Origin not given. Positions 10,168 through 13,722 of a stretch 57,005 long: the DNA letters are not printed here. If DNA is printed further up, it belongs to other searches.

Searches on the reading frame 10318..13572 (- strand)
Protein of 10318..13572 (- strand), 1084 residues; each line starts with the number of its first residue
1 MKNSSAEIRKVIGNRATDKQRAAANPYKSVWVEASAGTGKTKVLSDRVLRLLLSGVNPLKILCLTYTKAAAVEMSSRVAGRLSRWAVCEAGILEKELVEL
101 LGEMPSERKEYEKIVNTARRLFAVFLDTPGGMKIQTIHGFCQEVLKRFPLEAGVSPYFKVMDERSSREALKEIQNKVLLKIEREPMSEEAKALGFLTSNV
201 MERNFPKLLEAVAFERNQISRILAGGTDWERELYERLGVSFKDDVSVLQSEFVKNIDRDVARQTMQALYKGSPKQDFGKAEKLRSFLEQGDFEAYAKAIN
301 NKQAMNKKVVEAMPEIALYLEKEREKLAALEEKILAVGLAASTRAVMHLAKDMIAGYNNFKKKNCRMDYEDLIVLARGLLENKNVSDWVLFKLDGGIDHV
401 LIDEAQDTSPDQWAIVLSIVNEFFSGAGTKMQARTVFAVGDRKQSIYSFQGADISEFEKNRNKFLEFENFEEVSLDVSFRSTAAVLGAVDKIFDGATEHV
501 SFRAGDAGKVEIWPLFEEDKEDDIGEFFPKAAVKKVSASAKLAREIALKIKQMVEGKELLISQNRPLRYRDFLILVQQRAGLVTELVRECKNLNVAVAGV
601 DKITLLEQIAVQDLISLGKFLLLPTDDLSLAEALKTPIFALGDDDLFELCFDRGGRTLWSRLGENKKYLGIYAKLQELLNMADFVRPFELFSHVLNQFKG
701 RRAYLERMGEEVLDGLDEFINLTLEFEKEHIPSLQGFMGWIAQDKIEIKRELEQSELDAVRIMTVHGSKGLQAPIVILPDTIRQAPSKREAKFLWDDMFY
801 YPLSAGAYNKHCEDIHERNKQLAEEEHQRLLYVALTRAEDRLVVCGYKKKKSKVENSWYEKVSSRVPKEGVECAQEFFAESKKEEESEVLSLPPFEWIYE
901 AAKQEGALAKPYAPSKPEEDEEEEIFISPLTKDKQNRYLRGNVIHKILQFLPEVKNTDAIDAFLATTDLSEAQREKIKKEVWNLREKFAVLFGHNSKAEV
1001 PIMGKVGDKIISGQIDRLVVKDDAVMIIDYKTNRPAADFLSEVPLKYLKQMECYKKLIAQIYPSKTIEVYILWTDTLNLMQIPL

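Call 41: search_protein_families(library=pfam, proteins=[window:10318-13572:-], max_evalue=0.00001)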
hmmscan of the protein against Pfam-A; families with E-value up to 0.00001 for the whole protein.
window:10318-13572:- (1084 aa): 5 families
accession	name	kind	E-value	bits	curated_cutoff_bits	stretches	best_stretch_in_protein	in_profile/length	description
PF00580.27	UvrD-helicase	-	2.1e-50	172.4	23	1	18-464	3-270/271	UvrD/REP helicase N-terminal domain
PF13361.12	UvrD_C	-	3.5e-21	76.5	25.6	1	682-845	207-346/350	UvrD-like helicase C-terminal domain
PF13245.12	AAA_19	-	1.5e-10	41.8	25.1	0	25-81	9-64/134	AAA domain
PF13538.12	UvrD_C_2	-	2.7e-09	37.2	27.4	0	760-784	2-26/52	UvrD-like helicase C-terminal domain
PF12705.13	PDDEXK_1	-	3.8e-08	34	22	1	935-1062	32-175/247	PD-(D/E)XK nuclease superfamily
